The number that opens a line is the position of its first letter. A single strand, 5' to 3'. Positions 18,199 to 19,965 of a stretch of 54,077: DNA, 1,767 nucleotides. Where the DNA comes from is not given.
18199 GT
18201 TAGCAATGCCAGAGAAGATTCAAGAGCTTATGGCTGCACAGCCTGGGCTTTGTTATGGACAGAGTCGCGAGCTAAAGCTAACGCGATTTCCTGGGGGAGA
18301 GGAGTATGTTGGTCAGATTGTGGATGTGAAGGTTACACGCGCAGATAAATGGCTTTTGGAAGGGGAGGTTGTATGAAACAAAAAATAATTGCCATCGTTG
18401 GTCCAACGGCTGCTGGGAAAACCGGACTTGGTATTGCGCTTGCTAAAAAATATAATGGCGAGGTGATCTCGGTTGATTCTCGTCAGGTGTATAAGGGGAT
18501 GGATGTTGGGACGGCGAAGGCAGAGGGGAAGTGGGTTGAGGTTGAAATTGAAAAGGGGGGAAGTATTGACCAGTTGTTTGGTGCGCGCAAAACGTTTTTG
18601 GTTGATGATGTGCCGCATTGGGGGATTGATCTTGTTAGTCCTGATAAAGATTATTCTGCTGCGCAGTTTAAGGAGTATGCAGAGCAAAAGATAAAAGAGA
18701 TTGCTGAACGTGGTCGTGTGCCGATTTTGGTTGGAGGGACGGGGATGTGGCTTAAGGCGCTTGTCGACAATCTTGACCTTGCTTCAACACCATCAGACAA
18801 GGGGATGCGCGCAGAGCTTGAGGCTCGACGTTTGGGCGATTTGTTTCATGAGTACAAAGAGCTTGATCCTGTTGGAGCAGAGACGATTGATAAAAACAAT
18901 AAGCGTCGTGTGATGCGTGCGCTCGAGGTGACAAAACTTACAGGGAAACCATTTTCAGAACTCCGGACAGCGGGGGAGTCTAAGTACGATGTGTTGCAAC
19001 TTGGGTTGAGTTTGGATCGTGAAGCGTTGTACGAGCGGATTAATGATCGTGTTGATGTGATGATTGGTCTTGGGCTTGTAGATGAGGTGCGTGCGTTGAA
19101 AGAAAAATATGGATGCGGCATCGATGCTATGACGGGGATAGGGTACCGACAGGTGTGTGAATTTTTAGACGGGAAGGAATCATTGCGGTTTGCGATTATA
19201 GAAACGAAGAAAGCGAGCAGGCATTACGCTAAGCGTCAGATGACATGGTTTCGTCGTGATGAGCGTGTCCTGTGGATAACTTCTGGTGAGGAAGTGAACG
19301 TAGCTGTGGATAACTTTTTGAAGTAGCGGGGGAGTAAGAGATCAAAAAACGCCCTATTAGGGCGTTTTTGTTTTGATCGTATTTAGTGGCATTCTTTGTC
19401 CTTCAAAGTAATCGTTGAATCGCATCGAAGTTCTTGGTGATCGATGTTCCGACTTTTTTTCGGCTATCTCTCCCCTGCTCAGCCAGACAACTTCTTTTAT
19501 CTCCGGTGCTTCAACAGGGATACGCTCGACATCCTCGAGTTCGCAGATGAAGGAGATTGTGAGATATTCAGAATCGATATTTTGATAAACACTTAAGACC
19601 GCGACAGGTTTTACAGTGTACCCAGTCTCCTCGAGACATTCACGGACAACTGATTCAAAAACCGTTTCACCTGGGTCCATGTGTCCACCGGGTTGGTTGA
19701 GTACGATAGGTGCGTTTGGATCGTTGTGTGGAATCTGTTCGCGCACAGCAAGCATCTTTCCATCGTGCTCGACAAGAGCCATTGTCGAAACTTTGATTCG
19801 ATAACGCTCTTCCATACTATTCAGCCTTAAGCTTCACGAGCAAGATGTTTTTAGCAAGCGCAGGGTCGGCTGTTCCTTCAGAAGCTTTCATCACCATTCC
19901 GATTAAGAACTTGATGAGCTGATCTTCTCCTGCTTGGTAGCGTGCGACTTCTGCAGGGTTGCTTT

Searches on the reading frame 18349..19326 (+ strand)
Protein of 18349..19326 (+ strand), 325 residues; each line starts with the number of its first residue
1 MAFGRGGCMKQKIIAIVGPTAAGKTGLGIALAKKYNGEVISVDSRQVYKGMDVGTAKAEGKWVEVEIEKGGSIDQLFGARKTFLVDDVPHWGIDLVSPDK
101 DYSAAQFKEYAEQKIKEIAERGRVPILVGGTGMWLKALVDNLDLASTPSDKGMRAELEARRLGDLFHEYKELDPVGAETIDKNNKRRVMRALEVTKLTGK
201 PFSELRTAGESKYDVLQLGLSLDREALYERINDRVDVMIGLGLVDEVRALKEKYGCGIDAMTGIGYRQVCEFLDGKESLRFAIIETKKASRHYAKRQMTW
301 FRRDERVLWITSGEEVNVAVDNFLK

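Call 55: search_protein_families(library=pfam, proteins=[window:18349-19326:+], max_evalue=0.00001)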
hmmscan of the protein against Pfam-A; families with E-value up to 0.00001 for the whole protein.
window:18349-19326:+ (325 aa): 1 family
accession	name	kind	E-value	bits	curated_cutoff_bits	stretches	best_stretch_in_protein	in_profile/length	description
PF01715.23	IPPT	-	1e-73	248.5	23.6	1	46-304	1-243/243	IPP transferase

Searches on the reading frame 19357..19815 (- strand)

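Call 55: search_protein_families(library=pfam, proteins=[window:19357-19815:-], max_evalue=0.00001)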
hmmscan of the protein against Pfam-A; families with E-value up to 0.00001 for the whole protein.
window:19357-19815:- (152 aa): 1 family
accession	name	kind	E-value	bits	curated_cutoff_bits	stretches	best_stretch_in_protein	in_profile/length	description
PF00293.34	NUDIX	-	3.4e-16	59.9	21.1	1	7-125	4-126/134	NUDIX domain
